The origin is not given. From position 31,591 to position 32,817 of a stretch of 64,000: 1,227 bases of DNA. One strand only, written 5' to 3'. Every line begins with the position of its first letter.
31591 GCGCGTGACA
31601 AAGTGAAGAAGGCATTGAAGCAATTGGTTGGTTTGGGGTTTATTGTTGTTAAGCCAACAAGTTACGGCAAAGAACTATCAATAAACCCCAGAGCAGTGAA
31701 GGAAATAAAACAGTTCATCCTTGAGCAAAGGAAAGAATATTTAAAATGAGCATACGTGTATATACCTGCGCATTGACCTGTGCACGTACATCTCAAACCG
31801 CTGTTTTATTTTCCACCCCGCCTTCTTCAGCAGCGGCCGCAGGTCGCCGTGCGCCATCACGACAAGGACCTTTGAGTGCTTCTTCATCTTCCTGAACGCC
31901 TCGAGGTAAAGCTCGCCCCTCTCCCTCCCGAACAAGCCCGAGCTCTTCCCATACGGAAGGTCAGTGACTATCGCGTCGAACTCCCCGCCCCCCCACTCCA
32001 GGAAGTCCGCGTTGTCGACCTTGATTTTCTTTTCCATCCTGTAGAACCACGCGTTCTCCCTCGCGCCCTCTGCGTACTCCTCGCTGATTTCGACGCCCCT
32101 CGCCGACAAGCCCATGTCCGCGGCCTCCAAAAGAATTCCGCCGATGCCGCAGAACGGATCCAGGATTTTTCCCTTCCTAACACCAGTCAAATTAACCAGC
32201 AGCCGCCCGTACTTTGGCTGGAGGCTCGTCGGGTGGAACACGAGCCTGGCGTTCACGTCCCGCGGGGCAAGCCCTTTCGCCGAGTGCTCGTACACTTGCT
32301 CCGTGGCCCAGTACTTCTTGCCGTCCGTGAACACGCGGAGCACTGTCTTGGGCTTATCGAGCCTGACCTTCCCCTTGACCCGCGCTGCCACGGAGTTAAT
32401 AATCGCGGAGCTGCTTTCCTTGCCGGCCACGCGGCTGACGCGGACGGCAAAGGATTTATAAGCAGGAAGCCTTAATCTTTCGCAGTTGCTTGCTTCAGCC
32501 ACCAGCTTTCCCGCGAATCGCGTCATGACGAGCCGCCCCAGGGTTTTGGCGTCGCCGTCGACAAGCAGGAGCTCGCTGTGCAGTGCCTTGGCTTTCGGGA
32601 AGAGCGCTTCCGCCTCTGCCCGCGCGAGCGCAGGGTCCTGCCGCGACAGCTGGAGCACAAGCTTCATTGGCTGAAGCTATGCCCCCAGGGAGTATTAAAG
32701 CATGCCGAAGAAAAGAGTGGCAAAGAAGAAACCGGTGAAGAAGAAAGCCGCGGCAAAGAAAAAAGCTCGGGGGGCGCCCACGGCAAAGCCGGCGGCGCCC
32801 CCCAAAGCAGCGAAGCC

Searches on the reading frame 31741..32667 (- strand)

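Call 7: search_protein_families(library=pfam, max_evalue=0.001, proteins=[window:31741-32667:-])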
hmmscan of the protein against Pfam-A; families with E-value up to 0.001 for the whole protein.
window:31741-32667:- (308 aa): 5 families
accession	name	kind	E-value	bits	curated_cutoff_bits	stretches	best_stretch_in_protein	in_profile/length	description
PF01170.24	UPF0020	-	6.3e-23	81.9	22.3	1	140-300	3-194/197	RMKL-like, methyltransferase domain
PF01555.25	N6_N4_Mtase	-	4.2e-07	30.6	26.7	1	133-203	159-220/221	DNA methylase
PF09445.16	Methyltransf_15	-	1.1e-05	25.5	22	1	167-242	3-61/165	RNA cap guanine-N2 methyltransferase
PF13847.12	Methyltransf_31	-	4e-05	23.8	27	1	166-269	5-109/145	Methyltransferase domain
PF13649.12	Methyltransf_25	-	6.5e-05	24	27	1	168-235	1-70/97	Methyltransferase domain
